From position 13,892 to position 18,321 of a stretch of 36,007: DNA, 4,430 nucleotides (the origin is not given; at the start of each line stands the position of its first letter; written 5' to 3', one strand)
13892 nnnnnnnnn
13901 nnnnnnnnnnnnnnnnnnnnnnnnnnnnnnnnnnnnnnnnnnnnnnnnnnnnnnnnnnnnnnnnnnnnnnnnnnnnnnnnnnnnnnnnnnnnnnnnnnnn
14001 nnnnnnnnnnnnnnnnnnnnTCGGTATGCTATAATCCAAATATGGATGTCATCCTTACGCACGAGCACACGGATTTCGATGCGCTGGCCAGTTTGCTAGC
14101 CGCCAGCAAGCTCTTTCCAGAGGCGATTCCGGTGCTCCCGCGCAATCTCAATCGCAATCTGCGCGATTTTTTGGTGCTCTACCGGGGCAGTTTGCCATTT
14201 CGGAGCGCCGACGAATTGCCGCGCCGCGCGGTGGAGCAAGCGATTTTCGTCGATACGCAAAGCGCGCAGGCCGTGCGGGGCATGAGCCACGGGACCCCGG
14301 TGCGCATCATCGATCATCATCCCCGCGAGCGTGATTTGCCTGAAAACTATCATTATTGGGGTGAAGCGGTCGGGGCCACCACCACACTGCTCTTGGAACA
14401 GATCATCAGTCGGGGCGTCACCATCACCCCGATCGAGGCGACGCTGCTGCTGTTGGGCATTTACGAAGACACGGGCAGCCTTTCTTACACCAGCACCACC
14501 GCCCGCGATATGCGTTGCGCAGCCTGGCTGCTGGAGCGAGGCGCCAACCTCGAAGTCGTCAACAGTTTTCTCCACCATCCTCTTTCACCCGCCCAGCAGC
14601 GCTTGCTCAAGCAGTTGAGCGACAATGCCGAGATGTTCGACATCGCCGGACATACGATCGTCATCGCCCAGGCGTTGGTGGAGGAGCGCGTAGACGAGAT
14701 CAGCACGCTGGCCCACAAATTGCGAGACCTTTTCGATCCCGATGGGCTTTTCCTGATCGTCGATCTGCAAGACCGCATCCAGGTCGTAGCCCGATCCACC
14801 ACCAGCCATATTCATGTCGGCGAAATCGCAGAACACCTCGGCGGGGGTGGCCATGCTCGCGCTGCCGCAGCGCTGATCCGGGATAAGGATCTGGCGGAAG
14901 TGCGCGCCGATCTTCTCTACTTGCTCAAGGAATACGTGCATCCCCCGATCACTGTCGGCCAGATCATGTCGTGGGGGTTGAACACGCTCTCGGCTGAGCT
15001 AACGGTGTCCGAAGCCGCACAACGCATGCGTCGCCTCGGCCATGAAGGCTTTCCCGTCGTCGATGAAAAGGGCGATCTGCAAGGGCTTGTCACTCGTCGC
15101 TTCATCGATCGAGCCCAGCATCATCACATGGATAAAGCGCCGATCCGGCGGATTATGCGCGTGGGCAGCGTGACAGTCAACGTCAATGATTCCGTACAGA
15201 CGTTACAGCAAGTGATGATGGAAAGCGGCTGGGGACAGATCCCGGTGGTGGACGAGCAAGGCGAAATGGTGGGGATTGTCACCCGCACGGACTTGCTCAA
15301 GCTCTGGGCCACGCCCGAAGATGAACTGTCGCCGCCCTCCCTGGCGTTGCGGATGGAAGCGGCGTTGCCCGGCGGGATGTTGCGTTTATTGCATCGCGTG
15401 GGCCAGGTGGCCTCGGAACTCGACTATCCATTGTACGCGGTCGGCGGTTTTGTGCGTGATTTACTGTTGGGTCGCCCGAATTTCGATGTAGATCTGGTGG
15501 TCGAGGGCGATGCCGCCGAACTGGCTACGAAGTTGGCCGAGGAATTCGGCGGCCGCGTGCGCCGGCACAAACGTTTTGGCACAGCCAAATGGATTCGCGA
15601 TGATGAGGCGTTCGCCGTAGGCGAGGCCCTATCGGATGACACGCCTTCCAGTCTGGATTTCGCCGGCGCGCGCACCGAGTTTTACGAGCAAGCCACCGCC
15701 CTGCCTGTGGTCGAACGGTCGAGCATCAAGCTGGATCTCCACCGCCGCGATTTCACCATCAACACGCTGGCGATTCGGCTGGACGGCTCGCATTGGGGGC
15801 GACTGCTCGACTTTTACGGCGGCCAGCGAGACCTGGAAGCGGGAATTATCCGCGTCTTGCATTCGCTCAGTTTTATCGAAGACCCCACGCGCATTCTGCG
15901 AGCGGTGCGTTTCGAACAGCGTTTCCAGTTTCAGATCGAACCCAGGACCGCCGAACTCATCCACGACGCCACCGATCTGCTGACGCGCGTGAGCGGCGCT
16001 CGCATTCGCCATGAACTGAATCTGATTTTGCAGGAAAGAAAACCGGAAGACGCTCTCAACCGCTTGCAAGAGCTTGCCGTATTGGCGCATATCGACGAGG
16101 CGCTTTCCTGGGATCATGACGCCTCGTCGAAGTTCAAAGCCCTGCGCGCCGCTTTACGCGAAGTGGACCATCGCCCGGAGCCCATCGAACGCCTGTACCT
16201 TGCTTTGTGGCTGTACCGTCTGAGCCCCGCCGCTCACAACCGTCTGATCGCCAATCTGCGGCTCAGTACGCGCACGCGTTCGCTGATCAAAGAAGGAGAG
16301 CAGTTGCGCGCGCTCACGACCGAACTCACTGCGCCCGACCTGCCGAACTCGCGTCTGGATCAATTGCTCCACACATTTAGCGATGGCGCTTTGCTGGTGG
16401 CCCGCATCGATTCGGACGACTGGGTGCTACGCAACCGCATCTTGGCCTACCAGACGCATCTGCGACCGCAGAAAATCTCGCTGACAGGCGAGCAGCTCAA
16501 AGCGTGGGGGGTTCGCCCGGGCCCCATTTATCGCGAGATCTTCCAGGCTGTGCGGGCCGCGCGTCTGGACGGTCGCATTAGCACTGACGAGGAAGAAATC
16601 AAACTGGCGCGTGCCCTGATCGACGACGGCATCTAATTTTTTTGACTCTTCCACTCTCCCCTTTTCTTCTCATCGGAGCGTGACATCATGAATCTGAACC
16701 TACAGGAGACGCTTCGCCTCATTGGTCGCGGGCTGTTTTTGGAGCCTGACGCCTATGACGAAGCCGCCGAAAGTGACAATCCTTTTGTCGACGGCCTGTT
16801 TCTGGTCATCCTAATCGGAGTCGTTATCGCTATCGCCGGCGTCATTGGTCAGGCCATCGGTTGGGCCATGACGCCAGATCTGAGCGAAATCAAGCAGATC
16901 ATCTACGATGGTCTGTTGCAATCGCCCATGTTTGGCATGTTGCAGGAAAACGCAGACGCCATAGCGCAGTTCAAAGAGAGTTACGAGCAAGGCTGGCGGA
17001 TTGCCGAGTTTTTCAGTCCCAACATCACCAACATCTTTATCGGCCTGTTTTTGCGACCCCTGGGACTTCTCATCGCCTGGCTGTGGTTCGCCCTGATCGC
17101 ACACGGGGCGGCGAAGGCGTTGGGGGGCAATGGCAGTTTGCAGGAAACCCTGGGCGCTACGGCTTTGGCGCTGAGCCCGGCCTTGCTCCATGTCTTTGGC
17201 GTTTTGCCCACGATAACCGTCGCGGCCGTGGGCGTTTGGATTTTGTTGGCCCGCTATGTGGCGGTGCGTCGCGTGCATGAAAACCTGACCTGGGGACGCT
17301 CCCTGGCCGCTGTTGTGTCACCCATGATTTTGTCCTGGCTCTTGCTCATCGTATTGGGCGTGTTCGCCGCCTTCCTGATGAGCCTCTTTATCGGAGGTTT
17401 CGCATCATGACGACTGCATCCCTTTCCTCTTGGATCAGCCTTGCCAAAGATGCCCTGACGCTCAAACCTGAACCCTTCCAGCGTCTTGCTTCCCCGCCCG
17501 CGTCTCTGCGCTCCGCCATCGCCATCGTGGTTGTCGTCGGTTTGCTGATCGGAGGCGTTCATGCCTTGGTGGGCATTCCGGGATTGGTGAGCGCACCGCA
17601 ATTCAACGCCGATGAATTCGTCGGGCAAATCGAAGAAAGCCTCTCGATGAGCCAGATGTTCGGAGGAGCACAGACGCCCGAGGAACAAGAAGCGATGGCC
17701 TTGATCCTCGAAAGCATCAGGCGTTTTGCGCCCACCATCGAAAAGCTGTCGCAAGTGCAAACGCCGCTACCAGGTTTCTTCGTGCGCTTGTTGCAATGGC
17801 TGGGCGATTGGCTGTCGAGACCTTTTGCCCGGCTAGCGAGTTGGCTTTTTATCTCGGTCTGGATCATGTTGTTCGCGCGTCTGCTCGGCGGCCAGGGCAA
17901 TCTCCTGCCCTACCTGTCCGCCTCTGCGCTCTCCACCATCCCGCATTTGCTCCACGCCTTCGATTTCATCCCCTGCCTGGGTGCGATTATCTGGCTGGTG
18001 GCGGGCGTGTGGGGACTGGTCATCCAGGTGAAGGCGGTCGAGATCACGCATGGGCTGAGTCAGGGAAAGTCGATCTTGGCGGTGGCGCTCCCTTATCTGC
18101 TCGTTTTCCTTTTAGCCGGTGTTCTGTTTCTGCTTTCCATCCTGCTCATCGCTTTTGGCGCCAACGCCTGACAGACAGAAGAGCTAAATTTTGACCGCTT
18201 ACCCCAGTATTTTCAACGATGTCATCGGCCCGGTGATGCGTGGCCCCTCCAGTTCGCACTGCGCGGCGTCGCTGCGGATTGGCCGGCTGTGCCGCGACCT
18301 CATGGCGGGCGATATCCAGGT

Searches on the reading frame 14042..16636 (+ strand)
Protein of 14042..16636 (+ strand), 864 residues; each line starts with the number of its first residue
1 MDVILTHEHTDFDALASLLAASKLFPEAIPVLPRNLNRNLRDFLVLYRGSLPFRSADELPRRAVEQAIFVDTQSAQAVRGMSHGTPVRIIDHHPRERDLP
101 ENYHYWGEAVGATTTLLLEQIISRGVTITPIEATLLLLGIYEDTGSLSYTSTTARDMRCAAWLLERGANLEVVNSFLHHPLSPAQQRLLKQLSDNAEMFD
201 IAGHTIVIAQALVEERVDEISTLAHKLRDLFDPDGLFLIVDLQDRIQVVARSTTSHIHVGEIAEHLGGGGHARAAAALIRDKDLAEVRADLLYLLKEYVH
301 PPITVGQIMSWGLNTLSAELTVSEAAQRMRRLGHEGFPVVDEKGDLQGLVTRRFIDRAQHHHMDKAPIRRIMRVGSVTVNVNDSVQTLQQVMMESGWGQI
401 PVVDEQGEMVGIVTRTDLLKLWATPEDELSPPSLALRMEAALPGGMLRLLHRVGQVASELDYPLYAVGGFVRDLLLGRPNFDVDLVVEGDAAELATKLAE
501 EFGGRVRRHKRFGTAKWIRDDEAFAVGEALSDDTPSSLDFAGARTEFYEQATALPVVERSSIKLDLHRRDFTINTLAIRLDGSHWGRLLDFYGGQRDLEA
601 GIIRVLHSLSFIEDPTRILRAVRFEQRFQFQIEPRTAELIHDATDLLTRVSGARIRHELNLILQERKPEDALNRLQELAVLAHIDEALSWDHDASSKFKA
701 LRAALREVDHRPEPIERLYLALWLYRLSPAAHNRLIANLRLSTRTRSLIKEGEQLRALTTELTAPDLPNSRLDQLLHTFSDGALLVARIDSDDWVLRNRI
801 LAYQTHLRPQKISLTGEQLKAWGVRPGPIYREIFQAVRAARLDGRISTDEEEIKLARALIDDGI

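Call 5: search_protein_families(library=pfam, proteins=[window:14042-16636:+])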
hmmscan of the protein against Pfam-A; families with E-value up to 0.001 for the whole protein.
window:14042-16636:+ (864 aa): 5 families
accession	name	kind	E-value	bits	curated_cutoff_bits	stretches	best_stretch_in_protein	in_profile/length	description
PF01743.26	PolyA_pol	-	1.6e-24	87.1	23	1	464-604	1-126/126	Poly A polymerase head domain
PF00571.33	CBS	-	3.6e-24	85.3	24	2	368-421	1-54/57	CBS domain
PF12627.12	PolyA_pol_RNAbd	-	2.7e-12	46.7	22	1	630-684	2-56/64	Probable RNA and SrmB- binding site of polymerase A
PF01368.27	DHH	-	3.6e-08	34.2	28.1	1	3-140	3-125/125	DHH family, N-terminal domain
PF02272.25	DHHA1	-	4.8e-08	33.8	25.9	1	215-297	13-98/102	DHHA1 domain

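Call 8: search_protein_families(library=ncbifam, proteins=[window:14042-16636:+])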
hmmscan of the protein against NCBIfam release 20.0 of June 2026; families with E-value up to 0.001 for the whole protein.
window:14042-16636:+ (864 aa): 33 families (the best 25 are shown)
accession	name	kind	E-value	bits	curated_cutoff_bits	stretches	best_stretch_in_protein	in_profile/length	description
NF041569.1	A-tRNAntase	equivalog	2.8e-169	565.2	1440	1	1-861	1-878/880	A-adding tRNA nucleotidyltransferase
NF009814.0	PRK13299.1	equivalog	8.5e-33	113.9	290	1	561-854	104-387/396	CCA tRNA nucleotidyltransferase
TIGR02692.1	tRNA_CCA_actino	equivalog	1.4e-27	96.4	438.8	1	449-681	15-236/466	CCA tRNA nucleotidyltransferase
NF008137.0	PRK10885.1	equivalog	7.5e-25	87.6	451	1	561-684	83-206/409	multifunctional CCA addition/repair protein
TIGR01942.1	pcnB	subfamily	8.2e-22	77.6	305.65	1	561-689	115-242/425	polynucleotide adenylyltransferase PcnB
NF011442.0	PRK14869.1-4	equivalog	1.4e-19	70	400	2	66-216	306-460/543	putative manganese-dependent inorganic diphosphatase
NF011110.0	PRK14538.1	equivalog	2.4e-19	69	707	1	68-296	450-679/838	putative bifunctional signaling protein/50S ribosomal protein L9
NF011447.0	PRK14869.2-3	equivalog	6.7e-19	67.9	522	2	68-167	306-407/540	putative manganese-dependent inorganic diphosphatase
NF008634.1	PRK11623.1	equivalog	9.1e-18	64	702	1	460-682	59-277/469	polynucleotide adenylyltransferase PcnB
NF011443.0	PRK14869.1-5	equivalog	9.4e-18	63.9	335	2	65-164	306-407/546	putative manganese-dependent inorganic diphosphatase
NF011449.0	PRK14869.2-5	equivalog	3.5e-17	62.6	411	2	64-165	206-309/451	putative manganese-dependent inorganic diphosphatase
NF009813.0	PRK13298.1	equivalog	3.6e-17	62.4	606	1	561-669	83-191/417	tRNA CCA-pyrophosphorylase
NF053633.1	OlncasPapPhNrnA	equivalog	5.1e-16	58.5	350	1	90-283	110-302/317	bifunctional oligoribonuclease/PAP phosphatase NrnA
NF009812.0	PRK13297.1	equivalog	4.2e-14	52.4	624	1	464-689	14-220/364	tRNA CCA-pyrophosphorylase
NF011440.0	PRK14869.1-2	equivalog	1.5e-13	50.2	746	1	66-171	301-407/541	putative manganese-dependent inorganic diphosphatase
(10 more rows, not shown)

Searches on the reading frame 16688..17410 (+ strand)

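Call 5: search_protein_families(library=pfam, proteins=[window:16688-17410:+])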
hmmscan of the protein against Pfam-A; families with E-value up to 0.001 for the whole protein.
window:16688-17410:+ (240 aa): 1 family
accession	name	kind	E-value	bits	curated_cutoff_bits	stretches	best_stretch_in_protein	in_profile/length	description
PF04893.22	Yip1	-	1.1e-10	42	28.6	1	15-222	2-171/173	Yip1 domain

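Call 8: search_protein_families(library=ncbifam, proteins=[window:16688-17410:+])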
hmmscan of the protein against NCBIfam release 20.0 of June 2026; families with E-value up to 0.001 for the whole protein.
window:16688-17410:+ (240 aa): 0 families

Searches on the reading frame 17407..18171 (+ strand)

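Call 5: search_protein_families(library=pfam, proteins=[window:17407-18171:+])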
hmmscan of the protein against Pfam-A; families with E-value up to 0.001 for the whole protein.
window:17407-18171:+ (254 aa): 1 family
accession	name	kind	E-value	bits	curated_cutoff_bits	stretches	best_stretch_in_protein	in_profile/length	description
PF04893.22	Yip1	-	2.9e-08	34.2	28.6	1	24-239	11-171/173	Yip1 domain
